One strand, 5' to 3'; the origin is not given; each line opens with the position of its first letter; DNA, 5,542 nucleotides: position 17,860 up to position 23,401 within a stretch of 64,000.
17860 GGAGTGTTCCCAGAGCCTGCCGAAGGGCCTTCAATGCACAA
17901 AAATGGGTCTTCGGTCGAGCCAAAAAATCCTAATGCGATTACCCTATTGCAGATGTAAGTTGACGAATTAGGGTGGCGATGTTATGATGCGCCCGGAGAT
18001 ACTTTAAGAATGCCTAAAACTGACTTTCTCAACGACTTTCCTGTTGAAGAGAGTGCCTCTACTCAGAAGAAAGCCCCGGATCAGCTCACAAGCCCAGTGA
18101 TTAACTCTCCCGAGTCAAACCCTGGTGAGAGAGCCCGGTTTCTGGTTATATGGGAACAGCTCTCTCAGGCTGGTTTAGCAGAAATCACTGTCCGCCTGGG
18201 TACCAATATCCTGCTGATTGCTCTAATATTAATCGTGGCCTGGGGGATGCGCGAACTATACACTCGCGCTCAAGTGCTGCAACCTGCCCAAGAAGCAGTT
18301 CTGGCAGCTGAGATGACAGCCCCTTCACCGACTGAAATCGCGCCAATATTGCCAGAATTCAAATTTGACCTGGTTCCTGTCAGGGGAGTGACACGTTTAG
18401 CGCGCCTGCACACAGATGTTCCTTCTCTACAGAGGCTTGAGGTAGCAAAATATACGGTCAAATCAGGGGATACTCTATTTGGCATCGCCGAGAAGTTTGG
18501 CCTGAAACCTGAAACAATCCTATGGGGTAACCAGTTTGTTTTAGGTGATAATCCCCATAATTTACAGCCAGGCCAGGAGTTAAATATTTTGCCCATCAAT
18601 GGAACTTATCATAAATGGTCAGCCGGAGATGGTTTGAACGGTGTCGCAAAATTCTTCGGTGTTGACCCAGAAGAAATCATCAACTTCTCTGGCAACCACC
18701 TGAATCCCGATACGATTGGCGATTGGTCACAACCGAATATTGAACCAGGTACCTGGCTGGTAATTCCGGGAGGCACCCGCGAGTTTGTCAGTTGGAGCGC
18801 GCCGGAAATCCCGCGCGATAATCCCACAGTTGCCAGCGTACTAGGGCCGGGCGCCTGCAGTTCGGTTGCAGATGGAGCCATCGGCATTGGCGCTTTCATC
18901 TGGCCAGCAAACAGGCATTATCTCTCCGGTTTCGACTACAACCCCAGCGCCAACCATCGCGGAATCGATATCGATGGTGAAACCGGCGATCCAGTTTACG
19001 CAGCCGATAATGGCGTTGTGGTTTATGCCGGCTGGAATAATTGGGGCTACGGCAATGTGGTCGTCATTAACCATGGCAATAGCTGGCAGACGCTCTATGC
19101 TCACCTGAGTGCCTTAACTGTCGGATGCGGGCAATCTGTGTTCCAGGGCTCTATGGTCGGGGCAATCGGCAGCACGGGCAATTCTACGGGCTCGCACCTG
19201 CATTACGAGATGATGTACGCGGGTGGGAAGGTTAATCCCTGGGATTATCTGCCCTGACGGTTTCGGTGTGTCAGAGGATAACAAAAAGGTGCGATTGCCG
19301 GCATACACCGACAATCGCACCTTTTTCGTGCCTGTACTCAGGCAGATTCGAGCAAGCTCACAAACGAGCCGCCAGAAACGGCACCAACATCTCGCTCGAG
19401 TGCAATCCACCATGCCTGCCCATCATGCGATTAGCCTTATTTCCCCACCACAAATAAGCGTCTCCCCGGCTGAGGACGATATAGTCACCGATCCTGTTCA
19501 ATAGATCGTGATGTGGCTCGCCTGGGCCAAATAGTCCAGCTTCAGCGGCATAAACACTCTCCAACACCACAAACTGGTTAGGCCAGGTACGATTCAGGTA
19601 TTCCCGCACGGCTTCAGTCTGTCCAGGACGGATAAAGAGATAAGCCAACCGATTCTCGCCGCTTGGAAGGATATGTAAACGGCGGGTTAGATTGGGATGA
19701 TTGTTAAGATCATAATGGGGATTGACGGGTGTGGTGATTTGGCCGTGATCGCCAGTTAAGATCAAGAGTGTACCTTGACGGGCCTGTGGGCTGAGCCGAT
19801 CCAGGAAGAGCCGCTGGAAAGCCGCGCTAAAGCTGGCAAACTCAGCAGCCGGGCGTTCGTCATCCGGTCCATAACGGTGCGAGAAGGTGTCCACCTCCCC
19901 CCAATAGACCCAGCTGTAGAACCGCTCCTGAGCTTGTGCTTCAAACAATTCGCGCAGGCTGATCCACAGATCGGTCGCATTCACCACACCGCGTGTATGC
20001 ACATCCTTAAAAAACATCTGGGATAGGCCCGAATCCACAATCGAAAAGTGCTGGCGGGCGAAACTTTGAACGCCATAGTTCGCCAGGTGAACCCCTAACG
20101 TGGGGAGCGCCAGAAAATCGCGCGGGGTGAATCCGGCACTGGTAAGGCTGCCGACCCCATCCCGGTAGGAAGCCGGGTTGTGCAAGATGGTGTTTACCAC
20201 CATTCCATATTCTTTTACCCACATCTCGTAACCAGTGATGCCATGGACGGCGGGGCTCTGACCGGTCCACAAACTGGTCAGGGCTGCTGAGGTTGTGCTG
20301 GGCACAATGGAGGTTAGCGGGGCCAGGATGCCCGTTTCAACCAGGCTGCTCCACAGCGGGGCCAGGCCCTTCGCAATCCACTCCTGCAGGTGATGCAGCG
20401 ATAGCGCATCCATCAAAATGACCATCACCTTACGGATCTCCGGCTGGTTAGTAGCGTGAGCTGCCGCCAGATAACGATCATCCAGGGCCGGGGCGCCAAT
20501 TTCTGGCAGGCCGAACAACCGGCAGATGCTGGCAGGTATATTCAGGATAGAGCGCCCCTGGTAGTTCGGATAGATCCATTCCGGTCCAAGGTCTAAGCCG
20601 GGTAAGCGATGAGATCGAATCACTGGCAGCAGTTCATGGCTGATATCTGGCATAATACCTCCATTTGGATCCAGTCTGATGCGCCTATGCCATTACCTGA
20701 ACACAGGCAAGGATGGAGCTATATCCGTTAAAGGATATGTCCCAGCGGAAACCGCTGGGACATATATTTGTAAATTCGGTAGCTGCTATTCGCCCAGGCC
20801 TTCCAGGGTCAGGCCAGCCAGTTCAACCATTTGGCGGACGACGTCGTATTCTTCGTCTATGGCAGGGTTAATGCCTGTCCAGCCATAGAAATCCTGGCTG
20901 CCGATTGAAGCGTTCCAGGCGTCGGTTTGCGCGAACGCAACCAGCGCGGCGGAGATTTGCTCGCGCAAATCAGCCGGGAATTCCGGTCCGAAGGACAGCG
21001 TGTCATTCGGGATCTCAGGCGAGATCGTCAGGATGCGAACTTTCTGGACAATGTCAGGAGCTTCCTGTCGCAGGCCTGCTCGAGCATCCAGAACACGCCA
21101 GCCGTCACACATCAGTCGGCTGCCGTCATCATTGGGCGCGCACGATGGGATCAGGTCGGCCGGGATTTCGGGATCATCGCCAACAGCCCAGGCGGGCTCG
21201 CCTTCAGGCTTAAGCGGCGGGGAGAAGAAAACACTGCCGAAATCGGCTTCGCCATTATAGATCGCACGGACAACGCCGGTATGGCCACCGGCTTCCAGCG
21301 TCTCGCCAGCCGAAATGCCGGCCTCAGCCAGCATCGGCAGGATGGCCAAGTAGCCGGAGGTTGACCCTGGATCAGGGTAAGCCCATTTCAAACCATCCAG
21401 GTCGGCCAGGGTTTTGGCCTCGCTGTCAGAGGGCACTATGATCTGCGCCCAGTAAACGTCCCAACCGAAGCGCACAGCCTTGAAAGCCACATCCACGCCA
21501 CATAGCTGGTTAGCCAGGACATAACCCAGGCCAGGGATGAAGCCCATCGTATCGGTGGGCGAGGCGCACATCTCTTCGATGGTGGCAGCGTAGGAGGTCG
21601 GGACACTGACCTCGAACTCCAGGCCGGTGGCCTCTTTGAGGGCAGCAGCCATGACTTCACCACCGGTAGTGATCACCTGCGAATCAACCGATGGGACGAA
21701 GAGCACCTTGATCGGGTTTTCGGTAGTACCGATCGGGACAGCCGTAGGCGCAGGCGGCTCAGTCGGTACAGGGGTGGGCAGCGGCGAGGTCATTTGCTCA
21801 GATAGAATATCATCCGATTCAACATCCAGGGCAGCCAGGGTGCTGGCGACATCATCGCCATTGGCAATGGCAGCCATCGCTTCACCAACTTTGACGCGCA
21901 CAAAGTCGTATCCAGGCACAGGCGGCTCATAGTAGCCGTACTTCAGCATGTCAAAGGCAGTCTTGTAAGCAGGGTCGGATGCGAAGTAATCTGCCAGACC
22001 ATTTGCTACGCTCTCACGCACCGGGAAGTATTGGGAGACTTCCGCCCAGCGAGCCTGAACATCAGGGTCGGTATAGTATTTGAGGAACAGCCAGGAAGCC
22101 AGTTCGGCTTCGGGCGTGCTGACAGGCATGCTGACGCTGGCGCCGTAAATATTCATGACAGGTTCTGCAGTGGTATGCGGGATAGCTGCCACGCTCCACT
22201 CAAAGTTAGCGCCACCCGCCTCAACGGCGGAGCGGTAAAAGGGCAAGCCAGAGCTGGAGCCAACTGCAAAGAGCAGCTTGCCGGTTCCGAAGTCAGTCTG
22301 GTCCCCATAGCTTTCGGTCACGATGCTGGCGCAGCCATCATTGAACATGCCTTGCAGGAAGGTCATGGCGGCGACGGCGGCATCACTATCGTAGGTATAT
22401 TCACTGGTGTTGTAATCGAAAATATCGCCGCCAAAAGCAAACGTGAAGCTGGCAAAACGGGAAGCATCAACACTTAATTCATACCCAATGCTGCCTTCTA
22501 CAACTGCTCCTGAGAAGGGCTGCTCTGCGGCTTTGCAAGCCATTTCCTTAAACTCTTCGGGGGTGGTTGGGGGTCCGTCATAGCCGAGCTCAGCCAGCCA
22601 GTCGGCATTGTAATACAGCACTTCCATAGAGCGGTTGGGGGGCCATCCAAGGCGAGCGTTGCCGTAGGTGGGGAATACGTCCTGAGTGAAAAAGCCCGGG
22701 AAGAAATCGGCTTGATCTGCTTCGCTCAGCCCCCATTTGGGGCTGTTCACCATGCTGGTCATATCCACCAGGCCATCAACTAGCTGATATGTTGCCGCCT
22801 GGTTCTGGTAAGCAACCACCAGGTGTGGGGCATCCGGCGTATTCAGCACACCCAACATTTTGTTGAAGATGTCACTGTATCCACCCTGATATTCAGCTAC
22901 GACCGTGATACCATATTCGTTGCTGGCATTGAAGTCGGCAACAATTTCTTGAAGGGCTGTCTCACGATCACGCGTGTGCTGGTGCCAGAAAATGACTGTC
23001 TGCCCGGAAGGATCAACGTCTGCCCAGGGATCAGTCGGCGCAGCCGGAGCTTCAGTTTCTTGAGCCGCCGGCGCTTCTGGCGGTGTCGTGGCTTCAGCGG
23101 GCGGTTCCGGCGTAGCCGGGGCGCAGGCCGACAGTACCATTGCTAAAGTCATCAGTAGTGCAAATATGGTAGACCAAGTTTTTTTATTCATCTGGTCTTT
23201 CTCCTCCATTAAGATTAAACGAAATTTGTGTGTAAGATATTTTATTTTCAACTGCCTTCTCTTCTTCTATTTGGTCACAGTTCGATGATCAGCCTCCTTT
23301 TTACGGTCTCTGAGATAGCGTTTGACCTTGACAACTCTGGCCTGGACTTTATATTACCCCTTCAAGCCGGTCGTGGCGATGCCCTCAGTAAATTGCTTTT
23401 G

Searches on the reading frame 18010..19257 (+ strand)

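Call 50: search_protein_families(library=pfam, max_evalue=0.00001, proteins=[window:18010-19257:+])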
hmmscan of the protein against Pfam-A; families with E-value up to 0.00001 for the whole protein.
window:18010-19257:+ (415 aa): 3 families
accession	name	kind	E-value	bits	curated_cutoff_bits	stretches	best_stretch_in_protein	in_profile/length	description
PF01551.29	Peptidase_M23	-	8e-33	113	28.7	1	315-410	2-96/96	Peptidase family M23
PF01476.26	LysM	-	2.6e-12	46.9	20.9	1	148-193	1-42/43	LysM domain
PF23473.1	LysM3_LYK4_5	-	1.1e-06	29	29.3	0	148-176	5-33/48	LYK4/5 LysM3 domain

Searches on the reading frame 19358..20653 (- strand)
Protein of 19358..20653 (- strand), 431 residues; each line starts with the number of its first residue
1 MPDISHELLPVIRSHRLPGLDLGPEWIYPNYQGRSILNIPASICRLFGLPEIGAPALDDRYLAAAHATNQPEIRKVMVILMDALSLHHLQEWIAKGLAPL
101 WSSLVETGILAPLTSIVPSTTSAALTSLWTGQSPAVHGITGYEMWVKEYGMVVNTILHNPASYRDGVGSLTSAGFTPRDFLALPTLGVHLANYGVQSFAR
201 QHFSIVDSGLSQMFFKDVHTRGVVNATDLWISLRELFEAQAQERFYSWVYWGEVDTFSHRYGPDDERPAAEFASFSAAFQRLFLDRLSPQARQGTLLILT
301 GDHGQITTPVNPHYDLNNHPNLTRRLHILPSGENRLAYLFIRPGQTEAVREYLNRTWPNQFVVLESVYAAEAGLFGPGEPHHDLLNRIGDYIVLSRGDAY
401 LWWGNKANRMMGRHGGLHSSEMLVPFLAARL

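Call 50: search_protein_families(library=pfam, max_evalue=0.00001, proteins=[window:19358-20653:-])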
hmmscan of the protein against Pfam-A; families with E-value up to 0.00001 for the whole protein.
window:19358-20653:- (431 aa): 1 family
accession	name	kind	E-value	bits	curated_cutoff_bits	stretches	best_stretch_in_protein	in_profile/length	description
PF01663.27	Phosphodiest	-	3.6e-27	96.3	23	1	76-415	1-340/342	Type I phosphodiesterase / nucleotide pyrophosphatase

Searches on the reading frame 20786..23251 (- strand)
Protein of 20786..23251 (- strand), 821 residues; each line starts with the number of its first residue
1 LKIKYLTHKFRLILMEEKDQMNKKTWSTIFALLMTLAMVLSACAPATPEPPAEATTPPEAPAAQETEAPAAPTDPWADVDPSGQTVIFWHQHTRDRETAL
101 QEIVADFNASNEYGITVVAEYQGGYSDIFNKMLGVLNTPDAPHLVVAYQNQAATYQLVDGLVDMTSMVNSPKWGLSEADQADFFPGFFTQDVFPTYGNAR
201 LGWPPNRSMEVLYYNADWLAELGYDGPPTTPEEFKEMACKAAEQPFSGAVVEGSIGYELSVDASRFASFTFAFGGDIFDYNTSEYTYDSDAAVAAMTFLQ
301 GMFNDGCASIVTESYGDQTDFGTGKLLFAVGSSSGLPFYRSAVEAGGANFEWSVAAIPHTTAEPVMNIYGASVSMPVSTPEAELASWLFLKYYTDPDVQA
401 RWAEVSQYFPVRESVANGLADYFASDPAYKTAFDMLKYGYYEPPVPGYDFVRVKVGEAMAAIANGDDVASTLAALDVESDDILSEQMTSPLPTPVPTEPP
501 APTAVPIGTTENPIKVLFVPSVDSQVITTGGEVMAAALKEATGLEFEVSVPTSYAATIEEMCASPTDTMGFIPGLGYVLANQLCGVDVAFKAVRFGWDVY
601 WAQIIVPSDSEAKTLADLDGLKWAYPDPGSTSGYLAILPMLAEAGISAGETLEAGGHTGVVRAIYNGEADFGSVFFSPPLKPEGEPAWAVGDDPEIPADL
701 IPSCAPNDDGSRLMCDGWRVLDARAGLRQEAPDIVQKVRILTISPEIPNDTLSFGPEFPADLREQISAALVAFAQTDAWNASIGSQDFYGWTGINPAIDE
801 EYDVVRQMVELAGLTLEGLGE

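Call 50: search_protein_families(library=pfam, max_evalue=0.00001, proteins=[window:20786-23251:-])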
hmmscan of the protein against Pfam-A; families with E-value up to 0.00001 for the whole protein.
window:20786-23251:- (821 aa): 2 families
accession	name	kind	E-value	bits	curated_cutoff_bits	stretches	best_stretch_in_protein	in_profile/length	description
PF12974.12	Phosphonate-bd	-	3.4e-38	131.8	27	1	518-802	3-242/242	ABC transporter, phosphonate, periplasmic substrate-binding protein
PF13416.11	SBP_bac_8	-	9e-32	111.4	27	1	102-431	1-279/279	Bacterial extracellular solute-binding protein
